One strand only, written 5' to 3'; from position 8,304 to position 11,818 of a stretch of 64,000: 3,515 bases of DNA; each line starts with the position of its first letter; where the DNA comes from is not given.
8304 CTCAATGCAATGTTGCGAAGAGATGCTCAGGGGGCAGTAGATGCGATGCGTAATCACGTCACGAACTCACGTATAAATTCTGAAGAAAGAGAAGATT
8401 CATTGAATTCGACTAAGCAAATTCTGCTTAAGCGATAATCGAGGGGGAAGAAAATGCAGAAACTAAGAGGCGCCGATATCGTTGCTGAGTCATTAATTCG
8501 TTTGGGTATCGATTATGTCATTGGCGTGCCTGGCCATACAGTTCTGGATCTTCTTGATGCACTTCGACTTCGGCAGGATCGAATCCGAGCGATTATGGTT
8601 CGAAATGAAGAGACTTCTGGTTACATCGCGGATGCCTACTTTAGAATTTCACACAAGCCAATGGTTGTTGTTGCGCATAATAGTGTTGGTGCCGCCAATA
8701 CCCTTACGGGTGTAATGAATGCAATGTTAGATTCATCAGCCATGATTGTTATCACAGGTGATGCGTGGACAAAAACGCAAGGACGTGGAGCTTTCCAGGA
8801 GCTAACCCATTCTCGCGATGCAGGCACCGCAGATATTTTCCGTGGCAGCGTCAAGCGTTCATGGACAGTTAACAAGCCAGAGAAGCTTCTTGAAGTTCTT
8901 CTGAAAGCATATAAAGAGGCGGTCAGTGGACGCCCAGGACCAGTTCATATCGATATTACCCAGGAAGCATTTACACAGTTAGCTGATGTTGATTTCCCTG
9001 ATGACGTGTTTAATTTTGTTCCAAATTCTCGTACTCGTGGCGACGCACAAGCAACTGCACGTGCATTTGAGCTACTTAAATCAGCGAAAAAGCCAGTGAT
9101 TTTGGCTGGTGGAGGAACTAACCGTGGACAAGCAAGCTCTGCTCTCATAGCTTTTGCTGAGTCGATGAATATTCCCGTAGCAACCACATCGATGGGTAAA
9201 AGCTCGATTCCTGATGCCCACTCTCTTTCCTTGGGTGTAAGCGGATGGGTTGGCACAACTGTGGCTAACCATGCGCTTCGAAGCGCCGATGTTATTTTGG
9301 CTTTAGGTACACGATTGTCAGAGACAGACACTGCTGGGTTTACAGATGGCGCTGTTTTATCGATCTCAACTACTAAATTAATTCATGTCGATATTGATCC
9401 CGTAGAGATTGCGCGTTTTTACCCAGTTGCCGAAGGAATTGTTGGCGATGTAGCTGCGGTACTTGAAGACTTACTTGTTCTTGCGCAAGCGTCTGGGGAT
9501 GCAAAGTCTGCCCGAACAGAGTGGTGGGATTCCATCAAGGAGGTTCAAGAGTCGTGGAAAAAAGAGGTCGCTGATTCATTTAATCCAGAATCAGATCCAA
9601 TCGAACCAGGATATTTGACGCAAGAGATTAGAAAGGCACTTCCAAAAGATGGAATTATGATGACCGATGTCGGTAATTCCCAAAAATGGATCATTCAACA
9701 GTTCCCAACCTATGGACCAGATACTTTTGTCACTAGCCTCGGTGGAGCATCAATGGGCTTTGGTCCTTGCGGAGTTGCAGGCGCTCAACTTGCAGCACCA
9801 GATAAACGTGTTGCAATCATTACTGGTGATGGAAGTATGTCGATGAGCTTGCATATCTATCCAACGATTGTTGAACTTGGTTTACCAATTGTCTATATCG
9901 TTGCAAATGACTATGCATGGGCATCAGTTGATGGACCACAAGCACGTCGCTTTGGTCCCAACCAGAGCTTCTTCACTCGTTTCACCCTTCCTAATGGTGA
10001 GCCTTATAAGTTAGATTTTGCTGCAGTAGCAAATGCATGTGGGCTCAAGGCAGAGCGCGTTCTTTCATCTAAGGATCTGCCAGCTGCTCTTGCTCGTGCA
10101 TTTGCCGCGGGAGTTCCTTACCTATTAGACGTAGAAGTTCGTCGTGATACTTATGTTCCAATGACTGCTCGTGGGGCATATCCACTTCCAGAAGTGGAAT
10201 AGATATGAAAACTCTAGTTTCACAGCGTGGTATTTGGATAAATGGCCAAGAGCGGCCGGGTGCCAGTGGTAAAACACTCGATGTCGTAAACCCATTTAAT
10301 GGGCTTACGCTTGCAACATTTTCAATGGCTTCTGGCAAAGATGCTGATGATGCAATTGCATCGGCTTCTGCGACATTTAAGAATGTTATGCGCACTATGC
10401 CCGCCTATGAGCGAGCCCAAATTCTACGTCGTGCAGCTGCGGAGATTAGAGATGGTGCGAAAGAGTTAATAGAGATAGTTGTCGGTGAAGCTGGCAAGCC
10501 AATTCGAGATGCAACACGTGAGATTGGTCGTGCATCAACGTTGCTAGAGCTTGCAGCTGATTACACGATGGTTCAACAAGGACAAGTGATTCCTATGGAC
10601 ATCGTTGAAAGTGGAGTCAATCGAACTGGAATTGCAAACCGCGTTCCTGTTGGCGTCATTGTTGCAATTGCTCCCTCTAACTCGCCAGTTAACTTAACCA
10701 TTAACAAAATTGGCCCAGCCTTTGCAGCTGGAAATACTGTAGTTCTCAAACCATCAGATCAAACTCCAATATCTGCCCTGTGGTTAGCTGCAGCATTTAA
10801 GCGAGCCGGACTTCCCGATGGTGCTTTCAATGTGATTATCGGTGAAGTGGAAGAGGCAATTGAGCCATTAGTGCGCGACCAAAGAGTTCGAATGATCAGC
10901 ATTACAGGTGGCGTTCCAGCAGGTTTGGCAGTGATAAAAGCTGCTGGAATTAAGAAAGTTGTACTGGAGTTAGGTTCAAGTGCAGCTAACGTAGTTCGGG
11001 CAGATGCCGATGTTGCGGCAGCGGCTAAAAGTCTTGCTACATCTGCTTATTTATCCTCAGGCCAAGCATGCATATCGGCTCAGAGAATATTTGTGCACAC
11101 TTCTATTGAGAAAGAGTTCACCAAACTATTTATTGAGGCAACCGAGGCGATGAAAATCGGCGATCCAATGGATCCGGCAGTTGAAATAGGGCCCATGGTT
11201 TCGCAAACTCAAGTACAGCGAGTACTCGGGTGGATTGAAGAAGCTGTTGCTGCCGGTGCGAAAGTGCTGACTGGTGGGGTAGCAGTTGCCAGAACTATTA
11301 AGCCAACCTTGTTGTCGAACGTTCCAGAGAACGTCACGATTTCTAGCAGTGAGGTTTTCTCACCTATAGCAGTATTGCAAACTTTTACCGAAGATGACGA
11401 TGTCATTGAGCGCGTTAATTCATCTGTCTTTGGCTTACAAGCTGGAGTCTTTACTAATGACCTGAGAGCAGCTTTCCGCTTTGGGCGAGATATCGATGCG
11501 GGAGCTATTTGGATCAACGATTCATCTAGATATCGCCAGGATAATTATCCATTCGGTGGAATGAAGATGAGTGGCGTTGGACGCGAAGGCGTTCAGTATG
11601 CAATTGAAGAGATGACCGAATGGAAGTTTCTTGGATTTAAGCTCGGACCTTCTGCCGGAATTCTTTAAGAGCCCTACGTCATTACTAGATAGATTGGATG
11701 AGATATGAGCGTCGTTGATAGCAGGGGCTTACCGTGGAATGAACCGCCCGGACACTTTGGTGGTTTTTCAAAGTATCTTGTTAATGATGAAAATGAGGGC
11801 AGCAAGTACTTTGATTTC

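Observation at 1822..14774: Apparently undescribed catabolic operon: Liv-type ABC, PrpF/Mii isomerase, GntR, ThDP enzyme, ALDH, cupin, TcuA-like dehydrogenase, MFS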

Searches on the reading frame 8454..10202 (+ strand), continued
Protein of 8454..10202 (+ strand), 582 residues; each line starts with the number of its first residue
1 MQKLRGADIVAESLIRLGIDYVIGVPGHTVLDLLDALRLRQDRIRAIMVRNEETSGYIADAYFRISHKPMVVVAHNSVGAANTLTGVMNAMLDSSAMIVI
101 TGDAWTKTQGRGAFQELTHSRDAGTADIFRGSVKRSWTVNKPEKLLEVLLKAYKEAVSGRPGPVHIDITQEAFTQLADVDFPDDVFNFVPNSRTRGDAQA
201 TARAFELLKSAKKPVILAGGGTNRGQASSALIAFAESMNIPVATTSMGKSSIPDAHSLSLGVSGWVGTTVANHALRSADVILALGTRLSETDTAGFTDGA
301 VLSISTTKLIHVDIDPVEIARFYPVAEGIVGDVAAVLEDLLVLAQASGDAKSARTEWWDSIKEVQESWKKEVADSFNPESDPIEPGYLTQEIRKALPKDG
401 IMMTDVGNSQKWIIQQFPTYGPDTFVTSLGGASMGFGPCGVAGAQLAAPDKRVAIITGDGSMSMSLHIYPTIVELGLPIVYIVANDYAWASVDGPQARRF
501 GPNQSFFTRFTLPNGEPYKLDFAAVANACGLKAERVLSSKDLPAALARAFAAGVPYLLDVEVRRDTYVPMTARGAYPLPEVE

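Call 77: search_protein_families(library=ncbifam, proteins=[L102:9258-10001:+, L102:7177-8790:+, L102:8801-9265:+, L102:228-1409:-, L010:16363-17046:+, L102:14112-14462:+], max_evalue=0.000001)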
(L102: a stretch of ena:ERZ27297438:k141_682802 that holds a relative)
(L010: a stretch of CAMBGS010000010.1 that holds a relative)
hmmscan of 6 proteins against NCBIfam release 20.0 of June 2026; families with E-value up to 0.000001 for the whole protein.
L102:9258-10001:+ (247 aa): 2 families
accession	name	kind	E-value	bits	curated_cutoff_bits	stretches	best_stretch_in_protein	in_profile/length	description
NF052327.1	arylmal_decarb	equivalog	8e-29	100.9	225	1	46-229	40-228/231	arylmalonate decarboxylase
TIGR02990.1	ectoine_eutA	equivalog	2.5e-22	79.6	318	1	7-222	9-228/239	ectoine utilization protein EutA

L102:7177-8790:+ (537 aa): 22 families
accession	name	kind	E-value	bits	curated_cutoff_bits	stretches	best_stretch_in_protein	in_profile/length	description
NF053676.1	4oxCHCAChcC1Cy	equivalog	2.3e-125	419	1000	1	4-530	2-522/528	4-oxocyclohexanecarboxylate 2-dehydrogenase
NF009478.0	PRK12844.1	equivalog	6.9e-114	381.1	789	1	2-534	7-548/559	3-ketosteroid-delta-1-dehydrogenase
NF005882.1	PRK07843.1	equivalog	2.5e-109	366.2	788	1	4-532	2-545/547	3-oxosteroid 1-dehydrogenase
NF004789.0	PRK06134.1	subfamily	1.6e-104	350.6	747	2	188-533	214-566/581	FAD-dependent oxidoreductase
NF009473.0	PRK12835.1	subfamily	6.9e-98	328.6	837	1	3-532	11-564/585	FAD-binding protein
NF009477.0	PRK12843.1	equivalog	2.4e-97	326.8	758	2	189-535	219-569/578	FAD-dependent oxidoreductase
NF009479.0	PRK12845.1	equivalog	2.1e-91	307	793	1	2-534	17-563/566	3-ketosteroid-delta-1-dehydrogenase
NF009476.0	PRK12839.1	equivalog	3.3e-82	276.5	940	1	2-530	7-560/572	FAD-dependent oxidoreductase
NF053677.1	Desat2ChcC2Cyan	equivalog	1e-77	261.8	900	2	184-529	196-546/558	4-oxocyclohex-2-ene-1-carboxylate 5-dehydrogenase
NF009474.0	PRK12837.1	equivalog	2e-67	228.2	675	1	3-533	7-507/513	FAD-binding protein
NF006130.0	PRK08274.1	equivalog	7.9e-49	166.7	369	2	183-534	124-458/467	FAD-dependent tricarballylate dehydrogenase TcuA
NF005510.0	PRK07121.1-3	subfamily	2.9e-44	151.7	481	2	190-534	179-486/492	FAD-binding protein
TIGR01813.1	flavo_cyto_c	subfamily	1.1e-41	143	285.45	2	184-531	123-443/444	flavocytochrome c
NF005511.0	PRK07121.1-4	equivalog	2.5e-39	135.1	466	2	2-103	19-120/553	FAD-binding protein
NF005512.0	PRK07121.1-5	subfamily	2.2e-34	118.8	812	3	187-294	178-287/489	FAD-binding protein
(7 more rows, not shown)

L102:8801-9265:+ (154 aa): 0 families

L102:228-1409:- (393 aa): 2 families
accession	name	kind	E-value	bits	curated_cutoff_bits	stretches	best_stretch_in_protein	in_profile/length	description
NF033377.1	OMA_tautomer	equivalog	7.2e-98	327.7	440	1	14-381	1-349/349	4-oxalomesaconate tautomerase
TIGR02334.1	prpF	equivalog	6.7e-95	318.2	440.55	1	8-384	5-389/390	2-methylaconitate cis-trans isomerase PrpF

L010:16363-17046:+ (227 aa): 1 family
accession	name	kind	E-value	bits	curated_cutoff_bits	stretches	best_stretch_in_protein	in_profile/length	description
NF041440.1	hydrolase_YghX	exception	8.1e-26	90.8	460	1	16-225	84-290/292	YghX family hydrolase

L102:14112-14462:+ (116 aa): 0 families

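Call 78: search_dna_similar(query=window:8454-10202:+, collection=plasmids, mode=protein, max_rows=25, max_evalue=1e-60)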
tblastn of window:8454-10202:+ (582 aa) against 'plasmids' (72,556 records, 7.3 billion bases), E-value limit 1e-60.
Records with a match: 47; places in all: 48; records where one place covers at least 80% of the query: 47.
Best place of each record, by identity: <60% 47.
By first word of the organism name: Shinella 9; Rhizobium 7; Sinorhizobium 4; Haladaptatus 4; Ensifer 2; Haloterrigena 2; Priestia 1; Neorhizobium 1; Methylobacterium 1; Thalassospira 1; and 15 more.
By predicted mobility (MOB-suite, as given by PLSDB): non-mobilizable 39; conjugative 6; mobilizable 2.
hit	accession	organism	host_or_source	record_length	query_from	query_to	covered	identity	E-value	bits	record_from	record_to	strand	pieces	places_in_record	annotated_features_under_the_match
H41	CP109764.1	Priestia megaterium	potato,mixed culture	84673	4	570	97%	36.4%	4e-92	317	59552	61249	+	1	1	thiamine pyrophosphate-binding protein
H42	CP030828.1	Neorhizobium sp. NCHU2750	Rosa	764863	1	581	100%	34.6%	9e-83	290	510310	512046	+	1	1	acetolactate synthase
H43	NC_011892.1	Methylobacterium nodulans ORS 2060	-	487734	1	581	100%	34.5%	1e-85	298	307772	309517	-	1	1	thiamine pyrophosphate-binding protein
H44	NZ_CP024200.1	Thalassospira marina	-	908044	1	579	99%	34.5%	4e-85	297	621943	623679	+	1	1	thiamine pyrophosphate-binding protein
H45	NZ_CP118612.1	Ensifer adhaerens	Pure isolate,Rhizosphere of Cyperus ...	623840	3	579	99%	34.5%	4e-84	294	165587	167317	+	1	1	thiamine pyrophosphate-binding protein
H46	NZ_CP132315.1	Shinella oryzae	Homo sapiens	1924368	3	579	99%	34.5%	3e-83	291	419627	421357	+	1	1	none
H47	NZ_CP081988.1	Shinella oryzae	cell culture,rhizosphere soil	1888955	3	579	99%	34.5%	2e-82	289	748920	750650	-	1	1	none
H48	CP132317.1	Shinella sumterensis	Homo sapiens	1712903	3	579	99%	34.4%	5e-83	291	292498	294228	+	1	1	thiamine pyrophosphate-binding protein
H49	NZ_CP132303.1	Shinella sumterensis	Homo sapiens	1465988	3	579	99%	34.4%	9e-83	290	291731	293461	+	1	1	none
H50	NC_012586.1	Sinorhizobium fredii NGR234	-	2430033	3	579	99%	34.3%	1e-83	293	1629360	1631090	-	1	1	record has no annotation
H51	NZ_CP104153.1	Rhizobium sophoriradicis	Phaseolus vulgaris,cell culture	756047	1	579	99%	34.1%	4e-87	303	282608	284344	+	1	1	thiamine pyrophosphate-binding protein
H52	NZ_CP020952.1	Rhizobium sp. CIAT894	-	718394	1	579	99%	34.1%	2e-86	300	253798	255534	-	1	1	thiamine pyrophosphate-binding protein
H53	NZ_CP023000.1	Rhizobium sp. 11515TR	Cell culture,agricultural soil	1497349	3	579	99%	34.2%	3e-86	300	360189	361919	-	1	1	record has no annotation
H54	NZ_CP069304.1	Shinella sp. PSBB067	monoisolate,Minnesota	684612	3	579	99%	34.2%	1e-83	292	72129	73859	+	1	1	thiamine pyrophosphate-binding protein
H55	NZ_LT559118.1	Nonomuraea gerenzanensis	-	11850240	7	560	95%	35.5%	9e-81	284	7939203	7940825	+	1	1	none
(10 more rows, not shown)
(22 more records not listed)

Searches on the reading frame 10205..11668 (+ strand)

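Call 3: search_protein_families(library=pfam, proteins=[window:10205-11668:+])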
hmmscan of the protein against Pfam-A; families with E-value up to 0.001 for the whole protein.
window:10205-11668:+ (487 aa): 2 families
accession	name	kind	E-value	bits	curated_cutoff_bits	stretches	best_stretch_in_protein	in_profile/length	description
PF00171.27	Aldedh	-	1.1e-143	479.6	23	1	21-475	6-460/461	Aldehyde dehydrogenase family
PF05893.19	LuxC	-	3.7e-06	26.5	21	1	141-312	81-258/401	Acyl-CoA reductase (LuxC)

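Call 5: search_protein_families(library=ncbifam, proteins=[window:10205-11668:+], max_evalue=0.00001)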
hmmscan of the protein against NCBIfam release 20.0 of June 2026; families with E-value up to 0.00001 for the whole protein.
window:10205-11668:+ (487 aa): 45 families (the best 25 are shown)
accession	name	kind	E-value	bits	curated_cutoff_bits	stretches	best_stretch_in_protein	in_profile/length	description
NF040648.1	lactal_redase_Meth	equivalog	2.5e-130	435.6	650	1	22-477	10-461/463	lactaldehyde dehydrogenase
NF009725.0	PRK13252.1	equivalog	1.5e-106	356.8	593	1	7-481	6-482/488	betaine-aldehyde dehydrogenase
NF047626.1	SulfactDhSafD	equivalog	6.8e-105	351.7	700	1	24-476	2-452/454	sulfoacetaldehyde dehydrogenase SafD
NF010000.0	PRK13473.1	subfamily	4.3e-102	342.2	615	1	9-475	4-469/475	aminobutyraldehyde dehydrogenase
TIGR01804.1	BADH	equivalog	3.6e-101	339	668.6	1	12-474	2-467/467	betaine-aldehyde dehydrogenase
TIGR03250.1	PhnAcAld_DH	equivalog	1.8e-100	336.8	635.65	1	20-474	14-466/472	phosphonoacetaldehyde dehydrogenase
NF040869.1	G3PDH_Arch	equivalog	6.8e-98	328.5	780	1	20-474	30-487/502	NADP-dependent glyceraldehyde-3-phosphate dehydrogenase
TIGR01780.1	SSADH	subfamily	7.3e-96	321.8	646.35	1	27-474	1-448/448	succinate-semialdehyde dehydrogenase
TIGR02299.1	HpaE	equivalog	1.1e-95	321.1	638.35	1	11-477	4-475/488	5-carboxymethyl-2-hydroxymuconate semialdehyde dehydrogenase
NF045735.1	PaDhStyDPseudo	equivalog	1.7e-93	313.9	850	1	10-475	5-478/483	phenylacetaldehyde dehydrogenase StyD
TIGR03216.1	OH_muco_semi_DH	equivalog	2.1e-92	310.3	693.25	1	11-474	4-475/481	2-hydroxymuconic semialdehyde dehydrogenase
NF006916.0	PRK09407.1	equivalog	6.6e-90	302.2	521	1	19-472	30-486/526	succinic semialdehyde dehydrogenase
NF045736.1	PaDhStyDRhodo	equivalog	1e-88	298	800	1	9-475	4-474/479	phenylacetaldehyde dehydrogenase StyD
NF008415.0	PRK11241.1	equivalog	1.8e-88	297.4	828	1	9-477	12-479/482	NADP-dependent succinate-semialdehyde dehydrogenase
NF040792.1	glyc_ald_dh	equivalog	1.2e-87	294.9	760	1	10-474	3-469/488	D-glyceraldehyde dehydrogenase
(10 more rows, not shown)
